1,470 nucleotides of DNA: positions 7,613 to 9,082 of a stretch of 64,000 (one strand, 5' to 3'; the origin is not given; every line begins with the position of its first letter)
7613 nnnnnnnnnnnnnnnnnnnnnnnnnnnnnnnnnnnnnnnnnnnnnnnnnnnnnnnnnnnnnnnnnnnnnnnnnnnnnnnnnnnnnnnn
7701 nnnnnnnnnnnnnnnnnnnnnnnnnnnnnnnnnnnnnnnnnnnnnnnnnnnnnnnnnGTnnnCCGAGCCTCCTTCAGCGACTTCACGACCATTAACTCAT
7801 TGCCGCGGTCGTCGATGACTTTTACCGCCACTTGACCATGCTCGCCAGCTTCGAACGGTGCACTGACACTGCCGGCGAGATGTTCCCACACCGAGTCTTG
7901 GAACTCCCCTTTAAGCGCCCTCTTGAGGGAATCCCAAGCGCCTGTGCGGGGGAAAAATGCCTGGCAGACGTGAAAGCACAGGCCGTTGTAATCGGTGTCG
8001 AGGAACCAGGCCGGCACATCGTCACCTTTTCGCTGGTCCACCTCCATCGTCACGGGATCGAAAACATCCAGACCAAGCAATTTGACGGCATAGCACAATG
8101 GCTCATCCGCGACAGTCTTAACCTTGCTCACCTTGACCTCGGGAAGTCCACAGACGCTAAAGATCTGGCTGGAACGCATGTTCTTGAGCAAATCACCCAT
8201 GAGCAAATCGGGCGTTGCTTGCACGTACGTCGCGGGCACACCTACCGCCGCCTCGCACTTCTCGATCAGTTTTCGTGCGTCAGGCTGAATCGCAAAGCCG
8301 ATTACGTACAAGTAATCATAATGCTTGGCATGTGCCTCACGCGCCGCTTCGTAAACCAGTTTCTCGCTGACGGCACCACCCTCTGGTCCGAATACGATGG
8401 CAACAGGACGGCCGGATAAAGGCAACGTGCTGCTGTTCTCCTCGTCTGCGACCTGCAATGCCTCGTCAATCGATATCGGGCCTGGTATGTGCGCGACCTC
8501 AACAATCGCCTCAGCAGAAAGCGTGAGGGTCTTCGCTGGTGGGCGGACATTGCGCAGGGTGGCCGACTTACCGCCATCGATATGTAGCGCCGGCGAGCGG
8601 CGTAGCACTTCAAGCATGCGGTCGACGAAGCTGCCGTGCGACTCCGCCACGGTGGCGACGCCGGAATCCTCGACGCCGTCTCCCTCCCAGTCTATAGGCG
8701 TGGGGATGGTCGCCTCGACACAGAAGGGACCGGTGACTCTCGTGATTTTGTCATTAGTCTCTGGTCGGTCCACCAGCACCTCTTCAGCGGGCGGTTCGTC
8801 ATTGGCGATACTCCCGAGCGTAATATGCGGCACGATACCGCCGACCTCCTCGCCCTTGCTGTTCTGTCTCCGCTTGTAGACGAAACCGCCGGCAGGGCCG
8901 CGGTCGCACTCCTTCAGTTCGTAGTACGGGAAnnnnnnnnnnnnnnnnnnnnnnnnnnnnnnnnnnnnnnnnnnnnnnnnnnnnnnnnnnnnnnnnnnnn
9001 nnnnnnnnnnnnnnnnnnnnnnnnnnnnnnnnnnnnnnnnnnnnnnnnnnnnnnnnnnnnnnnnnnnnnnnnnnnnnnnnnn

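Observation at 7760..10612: Unusually long Type III Mod subunit (about 925-950 aa) with roughly 400 aa after motif I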

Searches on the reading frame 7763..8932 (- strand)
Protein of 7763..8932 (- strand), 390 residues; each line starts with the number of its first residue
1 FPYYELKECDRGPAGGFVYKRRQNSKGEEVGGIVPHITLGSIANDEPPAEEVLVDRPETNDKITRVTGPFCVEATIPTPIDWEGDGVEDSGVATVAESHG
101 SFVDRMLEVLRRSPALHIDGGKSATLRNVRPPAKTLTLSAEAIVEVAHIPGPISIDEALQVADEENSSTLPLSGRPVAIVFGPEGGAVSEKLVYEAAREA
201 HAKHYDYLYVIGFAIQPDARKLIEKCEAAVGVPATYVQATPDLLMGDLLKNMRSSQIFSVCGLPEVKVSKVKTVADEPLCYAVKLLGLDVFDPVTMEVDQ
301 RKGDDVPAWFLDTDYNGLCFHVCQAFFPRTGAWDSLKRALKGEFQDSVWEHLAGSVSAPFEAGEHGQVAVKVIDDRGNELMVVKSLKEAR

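Call 12: search_solved_structures(query=window:7763-8932:-, max_evalue=10)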
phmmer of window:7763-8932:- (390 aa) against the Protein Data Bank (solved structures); distinct sequences matched with E-value up to 10: 5.
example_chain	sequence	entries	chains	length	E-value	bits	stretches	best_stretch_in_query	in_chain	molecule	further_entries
6e0f_J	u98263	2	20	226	0.12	14.3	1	298-380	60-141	mitochondrial 2-cys-peroxiredoxin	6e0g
4kw6_A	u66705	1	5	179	0.15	14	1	292-380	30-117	Peroxiredoxin-1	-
4fh8_A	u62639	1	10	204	0.2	13.6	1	292-380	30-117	AcePrx-1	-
4kb3_A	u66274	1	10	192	0.91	11.4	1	287-380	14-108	Peroxidoxin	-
4kce_A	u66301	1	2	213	0.97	11.3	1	287-380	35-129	Peroxidoxin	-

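Call 13: search_protein_families(library=pfam, proteins=[window:7763-8932:-], max_evalue=10)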
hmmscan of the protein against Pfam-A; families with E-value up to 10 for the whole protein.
window:7763-8932:- (390 aa): 0 families

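Call 20: search_protein_representatives(protein=window:7763-8932:-)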
Query: 390 residues. Proteins with E-value up to 0.001 (for the whole library): 2195; up to 1e-10: 1172; up to 1e-30: 282. The best 150 are listed.
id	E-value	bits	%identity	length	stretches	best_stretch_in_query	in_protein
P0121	3.9e-165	565.8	69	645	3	85-272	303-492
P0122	1.9e-161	553.6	67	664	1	1-389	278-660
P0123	7.9e-145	498.9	65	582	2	175-389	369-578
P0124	1.9e-132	458.2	62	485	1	47-387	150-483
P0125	3.7e-129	447.3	59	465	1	1-387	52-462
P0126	7.2e-129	446.4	64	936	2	175-387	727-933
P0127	3.2e-117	408.0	69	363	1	106-390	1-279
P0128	6.9e-116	403.6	74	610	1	1-270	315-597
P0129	1.6e-115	402.4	66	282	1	106-386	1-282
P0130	8.8e-112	390.1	70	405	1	119-389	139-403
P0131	5.8e-109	380.8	57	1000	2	175-385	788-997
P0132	2.1e-102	359.3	65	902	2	175-311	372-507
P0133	2.3e-102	359.1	68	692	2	1-144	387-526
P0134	9.0e-101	353.9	57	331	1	43-389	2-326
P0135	1.4e-99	350.0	74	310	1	171-389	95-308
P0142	1.2e-87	310.6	46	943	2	174-390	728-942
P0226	1.2e-48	182.3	40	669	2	177-388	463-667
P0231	3.6e-48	180.7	43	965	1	48-383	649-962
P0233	6.9e-48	179.8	43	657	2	177-383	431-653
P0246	1.4e-44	168.8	38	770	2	177-389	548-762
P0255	1.3e-43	165.8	41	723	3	175-387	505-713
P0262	1.1e-42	162.7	41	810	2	175-386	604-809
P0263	3.2e-42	161.1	43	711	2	175-385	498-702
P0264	3.5e-42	161.0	41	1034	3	176-387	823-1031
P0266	7.4e-42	159.9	40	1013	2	175-387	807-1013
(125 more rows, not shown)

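Call 21: search_protein_families(library=pfam, proteins=[P0226, P0233, P0246, P0255, P0262, P0263, P0264, P0266, P0231, P0142], max_evalue=0.001)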
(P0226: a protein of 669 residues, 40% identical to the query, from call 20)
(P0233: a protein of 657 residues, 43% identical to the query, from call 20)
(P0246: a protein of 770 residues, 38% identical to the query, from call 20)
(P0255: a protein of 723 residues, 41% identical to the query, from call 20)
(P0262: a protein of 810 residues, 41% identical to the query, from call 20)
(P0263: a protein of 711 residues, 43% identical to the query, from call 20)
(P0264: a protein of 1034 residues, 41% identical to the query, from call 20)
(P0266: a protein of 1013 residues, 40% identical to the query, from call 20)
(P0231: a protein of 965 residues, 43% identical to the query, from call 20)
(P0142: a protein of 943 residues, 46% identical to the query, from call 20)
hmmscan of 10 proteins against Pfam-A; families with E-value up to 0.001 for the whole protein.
P0226 (669 aa): 1 family
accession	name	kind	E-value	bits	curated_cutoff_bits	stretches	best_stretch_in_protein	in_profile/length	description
PF01555.25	N6_N4_Mtase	-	3.3e-26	93.1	26.7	1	16-292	28-219/221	DNA methylase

P0233 (657 aa): 3 families
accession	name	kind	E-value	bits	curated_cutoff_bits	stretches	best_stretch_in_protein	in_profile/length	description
PF04480.18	DUF559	-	1.1e-31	109.4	20.6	1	87-189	6-107/109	Protein of unknown function (DUF559)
PF18741.7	MTES_1575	-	3.7e-06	27.3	38.2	1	111-187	12-93/96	REase_MTES_1575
PF13403.11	Hint_2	-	2.7e-05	25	28.4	1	8-44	15-51/147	Hint domain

P0246 (770 aa): 2 families
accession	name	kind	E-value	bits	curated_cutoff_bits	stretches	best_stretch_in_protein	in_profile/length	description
PF01555.25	N6_N4_Mtase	-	2.8e-30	106.4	26.7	1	60-385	1-219/221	DNA methylase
PF13649.12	Methyltransf_25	-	0.00074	20.6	27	0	351-390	1-42/97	Methyltransferase domain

P0255 (723 aa): 1 family
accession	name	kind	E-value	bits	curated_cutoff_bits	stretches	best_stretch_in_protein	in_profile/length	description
PF01555.25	N6_N4_Mtase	-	1.6e-28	100.6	26.7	1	16-279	24-214/221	DNA methylase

P0262 (810 aa): 2 families
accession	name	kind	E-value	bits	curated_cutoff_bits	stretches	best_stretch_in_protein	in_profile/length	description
PF01555.25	N6_N4_Mtase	-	1e-31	111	26.7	1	42-340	1-217/221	DNA methylase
PF13649.12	Methyltransf_25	-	0.00014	23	27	0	308-381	1-81/97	Methyltransferase domain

P0263 (711 aa): 2 families
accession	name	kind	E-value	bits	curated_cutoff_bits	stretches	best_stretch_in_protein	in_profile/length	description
PF04480.18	DUF559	-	1.4e-29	102.5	20.6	1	57-161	5-108/109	Protein of unknown function (DUF559)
PF18741.7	MTES_1575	-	0.00023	21.6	38.2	1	80-154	10-89/96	REase_MTES_1575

P0264 (1034 aa): 2 families
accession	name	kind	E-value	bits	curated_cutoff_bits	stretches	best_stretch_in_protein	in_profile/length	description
PF01555.25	N6_N4_Mtase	-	6.8e-29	101.8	26.7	1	191-514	1-219/221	DNA methylase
PF13847.12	Methyltransf_31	-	0.00055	20.1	27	0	476-579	3-113/145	Methyltransferase domain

P0266 (1013 aa): 1 family
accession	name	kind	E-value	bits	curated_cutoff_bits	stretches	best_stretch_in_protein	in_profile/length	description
PF01555.25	N6_N4_Mtase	-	8.5e-28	98.2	26.7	1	189-511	1-219/221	DNA methylase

P0231 (965 aa): 1 family
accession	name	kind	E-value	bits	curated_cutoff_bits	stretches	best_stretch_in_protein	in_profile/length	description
PF01555.25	N6_N4_Mtase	-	3.5e-28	99.5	26.7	1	264-590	1-219/221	DNA methylase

P0142 (943 aa): 2 families
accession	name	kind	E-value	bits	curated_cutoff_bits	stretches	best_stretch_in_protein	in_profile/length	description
PF01555.25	N6_N4_Mtase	-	4.5e-32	112.2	26.7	1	225-570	1-213/221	DNA methylase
PF01170.24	UPF0020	-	0.00099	19.3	22.3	0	536-562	26-52/197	RMKL-like, methyltransferase domain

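Call 29: predict_structure(alignment_id=A2)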
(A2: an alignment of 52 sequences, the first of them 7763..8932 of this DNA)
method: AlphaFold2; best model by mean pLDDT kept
length: 390 residues; sequences in the alignment: 52
mean_pLDDT: 65.4   pTM: 0.44
mean pLDDT of the five models: 65.4, 58.2, 57.3, 55.5, 55.3
residues with pLDDT >= 90: 56; 70-90: 131; 50-70: 98; < 50: 105
segments of 3 or more residues with pLDDT < 50: 1-3, 11-13, 32-38, 50-99, 242-257, 311-326, 328-331
pLDDT, mean of each block of 10 residues (from residue 1): 48 51 59 48 60 35 29 28 35 42 79 75 83 85 81 76 72 84 82 95 94 87 94 86 44 46 80 81 81 70 63 47 46 54 51 66 73 62 77
secondary structure, 60 per line:
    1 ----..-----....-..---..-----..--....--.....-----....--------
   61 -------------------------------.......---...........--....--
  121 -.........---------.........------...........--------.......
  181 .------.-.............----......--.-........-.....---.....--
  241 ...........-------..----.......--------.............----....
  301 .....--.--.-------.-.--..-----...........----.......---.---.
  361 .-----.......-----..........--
elements in order: H12-15 E33-36 H39-43 E49-52 H92-98 H102-112 E115-118 E122-130 E140-145 H155-165 E174-181 H190-202 E207-212 H217-224 H226-230 E234-238 H241-251 E265-271 E280-292 E297-302 H331-341 H346-352 E367-373 E379-385

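Call 34: search_protein_families(library=padloc, proteins=[window:7763-8932:-], max_evalue=0.01)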
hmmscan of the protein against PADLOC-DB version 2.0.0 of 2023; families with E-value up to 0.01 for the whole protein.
window:7763-8932:- (390 aa): 1 family
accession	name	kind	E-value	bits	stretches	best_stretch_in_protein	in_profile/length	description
PDLC03632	MTase_III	-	1.5e-26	90.8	1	178-383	765-980/983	Type III methyltransferase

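Call 47: find_related_loci(query=A2, collection=genome_contigs, flank=8000)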
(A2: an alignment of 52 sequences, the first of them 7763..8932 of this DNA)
Query A2 (390 aa) in genome_contigs; peptide patterns used: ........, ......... (x = any residue, [..] = any of these).
599 stretches matched a pattern (row limit reached: there are more); 474 encode a relative of the query (tblastn E <= 1e-3); the best 80 are kept; 80 distinct loci.
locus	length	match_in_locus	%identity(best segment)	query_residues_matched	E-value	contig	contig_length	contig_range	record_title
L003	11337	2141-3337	71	1-390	0e+0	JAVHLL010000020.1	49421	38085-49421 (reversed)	MAG: Thermodesulfovibrionales bacterium isolate Ess09-11 NODE_221_length_49421_cov_474.184580, whole genome shotgun sequ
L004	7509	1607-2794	72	1-390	0e+0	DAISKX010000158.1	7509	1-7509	MAG TPA_asm: Nitrospiraceae bacterium isolate CTOTU39261 NODE_1578_length_7509_cov_5.432654, whole genome shotgun sequen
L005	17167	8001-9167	73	1-389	0e+0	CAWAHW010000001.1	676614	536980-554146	MAG: uncultured Spirochaetota bacterium isolate MFD01476.bin.1.137 genome assembly, contig: contig_13140, whole genome s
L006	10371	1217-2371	72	1-386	0e+0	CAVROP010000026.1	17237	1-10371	MAG: uncultured Acidobacteriota bacterium isolate MFD03726.bin.1.150 genome assembly, contig: contig_113878, whole genom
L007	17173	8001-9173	71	1-388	0e+0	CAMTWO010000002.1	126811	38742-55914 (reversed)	MAG: uncultured Ignavibacteriae bacterium isolate G03_MAG_00003 genome assembly, contig: G03_MAG_00003_000000000013, who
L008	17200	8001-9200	72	1-389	0e+0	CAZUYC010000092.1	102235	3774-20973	MAG TPA_asm: uncultured Spirochaetales bacterium isolate binchicken_co165_278 genome assembly, contig: k141_1702012, who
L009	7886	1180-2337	71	1-390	0e+0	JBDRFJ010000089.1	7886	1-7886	MAG: Pseudomonadota bacterium isolate MEGAHIT-group-1.368 k141_12561443, whole genome shotgun sequence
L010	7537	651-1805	71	1-388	0e+0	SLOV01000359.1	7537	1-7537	MAG: Kiritimatiellae bacterium isolate CSSed165cm_47 CSSed16-5cm-43396, whole genome shotgun sequence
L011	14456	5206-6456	68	1-390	0e+0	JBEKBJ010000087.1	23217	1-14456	MAG: Candidatus Binatia bacterium isolate SPRUCE 133 SPRUCE_133_87, whole genome shotgun sequence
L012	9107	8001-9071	71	1-390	0e+0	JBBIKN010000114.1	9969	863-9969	MAG: Nitrospira sp. isolate QH2F170213_bin_187 NODE_2390_length_9969_cov_16.288380, whole genome shotgun sequence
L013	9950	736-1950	70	1-389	0e+0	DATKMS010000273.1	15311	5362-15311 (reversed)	MAG TPA_asm: Candidatus Margulisiibacteriota bacterium isolate SMAG_U14717 k141_3216648, whole genome shotgun sequence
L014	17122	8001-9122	70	1-390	0e+0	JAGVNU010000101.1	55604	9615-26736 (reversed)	MAG: Thermodesulfovibrionia bacterium isolate DeMMO3_26 c_000000006199, whole genome shotgun sequence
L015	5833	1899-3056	71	1-388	0e+0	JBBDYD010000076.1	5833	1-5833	MAG: Bacteroidota bacterium isolate LejiaD_53_15 Lejia_D_18608_length_5833_cov_7, whole genome shotgun sequence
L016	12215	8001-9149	71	1-388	0e+0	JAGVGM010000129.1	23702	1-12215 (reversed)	MAG: Thermodesulfovibrionia bacterium isolate DeMMO2_3 c_000000099332, whole genome shotgun sequence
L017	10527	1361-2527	69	1-390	0e+0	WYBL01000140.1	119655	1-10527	MAG: Acidobacteria bacterium isolate ACD2 k127_520458, whole genome shotgun sequence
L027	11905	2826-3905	68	1-386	0e+0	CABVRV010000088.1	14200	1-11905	MAG: uncultured Nitrospira sp. isolate Nitrospira sp. RBC001 genome assembly, contig: MAG001_88, whole genome shotgun se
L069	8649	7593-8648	68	1-382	1e-173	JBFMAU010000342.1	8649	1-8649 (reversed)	MAG: Acidobacteriota bacterium isolate MAG146 MAG146_342, whole genome shotgun sequence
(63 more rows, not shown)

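Call 53: search_protein_families(library=pfam, proteins=[L007:9182-10831:+, L011:6700-8358:+, L011:6458-6703:+, L027:3936-4253:+, L027:4240-4638:+], max_evalue=0.01)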
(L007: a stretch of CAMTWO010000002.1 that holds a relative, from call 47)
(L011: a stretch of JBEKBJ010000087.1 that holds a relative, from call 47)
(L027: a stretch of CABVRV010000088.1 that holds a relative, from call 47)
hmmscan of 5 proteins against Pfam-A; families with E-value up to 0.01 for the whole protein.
L007:9182-10831:+ (549 aa): 7 families
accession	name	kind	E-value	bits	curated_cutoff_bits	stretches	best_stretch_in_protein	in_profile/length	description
PF13175.12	AAA_15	-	9.1e-20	72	32.1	2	213-294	291-374/374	AAA ATPase domain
PF13304.12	AAA_21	-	9.3e-19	69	27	1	213-295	221-304/304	AAA domain, putative AbiEii toxin, Type IV TA system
PF02463.25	SMC_N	-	3.6e-08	33.6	40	1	1-297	1-205/220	RecF/RecN/SMC N terminal domain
PF13476.12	AAA_23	-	8e-06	27.1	27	1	4-42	1-40/201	AAA domain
PF13401.12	AAA_22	-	0.0011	19.7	27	0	22-146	6-64/130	AAA domain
PF00004.35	AAA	-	0.0036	18.2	21.2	0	25-43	2-20/131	ATPase family associated with various cellular activities (AAA)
PF13555.12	AAA_29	-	0.0057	16.8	27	0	5-43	4-44/61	P-loop containing region of AAA domain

L011:6700-8358:+ (552 aa): 6 families
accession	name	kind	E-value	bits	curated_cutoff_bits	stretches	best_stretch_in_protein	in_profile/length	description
PF13304.12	AAA_21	-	1.3e-20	75.1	27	2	201-294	220-304/304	AAA domain, putative AbiEii toxin, Type IV TA system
PF13175.12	AAA_15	-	2.3e-15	57.6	32.1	2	222-293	294-374/374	AAA ATPase domain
PF02463.25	SMC_N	-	1.9e-06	27.9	40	1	1-54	1-56/220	RecF/RecN/SMC N terminal domain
PF13476.12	AAA_23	-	0.00041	21.5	27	1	4-43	1-41/201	AAA domain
PF13555.12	AAA_29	-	0.0097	16.1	27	0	10-43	12-44/61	P-loop containing region of AAA domain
PF13514.12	AAA_27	-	0.0099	15.9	22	0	3-49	4-54/206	AAA domain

L011:6458-6703:+ (81 aa): 0 families

L027:3936-4253:+ (105 aa): 3 families
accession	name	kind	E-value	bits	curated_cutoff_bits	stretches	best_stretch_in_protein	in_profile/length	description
PF01909.29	NTP_transf_2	-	7e-13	49.2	21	1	12-80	6-79/93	Nucleotidyltransferase domain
PF18765.7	Polbeta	-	6.5e-10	39.5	26.9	1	11-104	4-90/93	Polymerase beta, Nucleotidyltransferase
PF22600.2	MTPAP-like_central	-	0.00013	22.5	27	1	5-50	24-69/139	Poly(A) RNA polymerase, mitochondrial-like, central palm domain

L027:4240-4638:+ (132 aa): 1 family
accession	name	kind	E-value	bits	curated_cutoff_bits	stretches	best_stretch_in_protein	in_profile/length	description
PF05168.19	HEPN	-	1.8e-23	83.4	22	1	9-123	2-113/117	HEPN domain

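Call 55: fold_search(model_id=the predicted structure, library=pdb)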
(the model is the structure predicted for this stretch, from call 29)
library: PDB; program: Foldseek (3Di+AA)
matches with E <= 10: 1191; with E <= 0.001: 0
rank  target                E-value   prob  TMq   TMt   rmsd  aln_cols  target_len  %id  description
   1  5xog_E                1.3e-03  0.94  0.19  0.32  16.6       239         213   10  RNA Polymerase II elongation complex bound with Spt5 KOW5 and Elf1 (released 2017-08-16)
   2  9ja1_E                1.9e-03  0.98  0.17  0.29  16.9       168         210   13  The RNA polymerase II elongation complex from Saccharomyces cerevisiae (released 2024-09-04)
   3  1dzf                  5.3e-03  0.84  0.19  0.32  17.7       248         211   10  RPB5 from S.cerevisiae (released 2000-06-09)
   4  1k83_E                7.1e-03  0.87  0.16  0.28  15.5       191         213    9  Crystal Structure of Yeast RNA Polymerase II Complexed with the Inhibitor Alpha Amanitin (released 2002-02-13)
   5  8yfq_E                9.1e-03  0.89  0.17  0.30  17.5       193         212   10  Cryo EM structure of Komagataella phaffii RNAPII-Rat1-Rai1 pre-termination complex (released 2024-09-25)
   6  9g1x_E                9.1e-03  0.82  0.19  0.33  16.4       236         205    9  Yeast RNA polymerase I elongation complex stalled by an apurinic site, 11-subunit (released 2025-06-18)
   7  5iy6_E                1.1e-02  0.90  0.15  0.27  14.2       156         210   11  Human holo-PIC in the closed state (released 2016-05-18)
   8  1i50_E                1.3e-02  0.84  0.17  0.29  16.8       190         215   11  RNA POLYMERASE II CRYSTAL FORM II AT 2.8 A RESOLUTION (released 2001-04-23)
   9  7dn3_E                2.1e-02  0.69  0.15  0.29  16.3       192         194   11  Structure of Human RNA Polymerase III elongation complex (released 2021-03-17)
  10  6hlq_E                2.2e-02  0.69  0.15  0.26  16.9       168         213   13  Yeast RNA polymerase I* elongation complex bound to nucleotide analog GMPCPP (released 2019-04-03)
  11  5x4z_E                2.5e-02  0.69  0.15  0.27  18.2       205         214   14  RNA Polymerase II from Komagataella Pastoris (Type-1 crystal) (released 2017-05-17)
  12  3dlb_A                2.5e-02  0.30  0.11  0.07  18.2       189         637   14  Crystal structure of the guide-strand-containing Argonaute protein silencing complex (released 2008-09-02)
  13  6xre_E                2.8e-02  0.63  0.18  0.32  14.5       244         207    9  Structure of the p53/RNA polymerase II assembly (released 2021-03-24)
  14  7nqr_A                2.8e-02  0.12  0.13  0.13  23.5       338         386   10  Plasmodium falciparum Hsp70-x chaperone nucleotide binding domain in complex with Z287256168 (released 2021-03-10)
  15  4czj_A                3.4e-02  0.12  0.12  0.14  22.1       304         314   10  C. crescentus MreB, double filament, AMPPNP (released 2014-06-11)
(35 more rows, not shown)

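Call 76: search_dna_similar(query=window:7763-8932:-, collection=phages, mode=protein, max_rows=10, max_evalue=0.001)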
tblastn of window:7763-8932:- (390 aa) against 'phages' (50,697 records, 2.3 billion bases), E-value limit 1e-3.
No match.
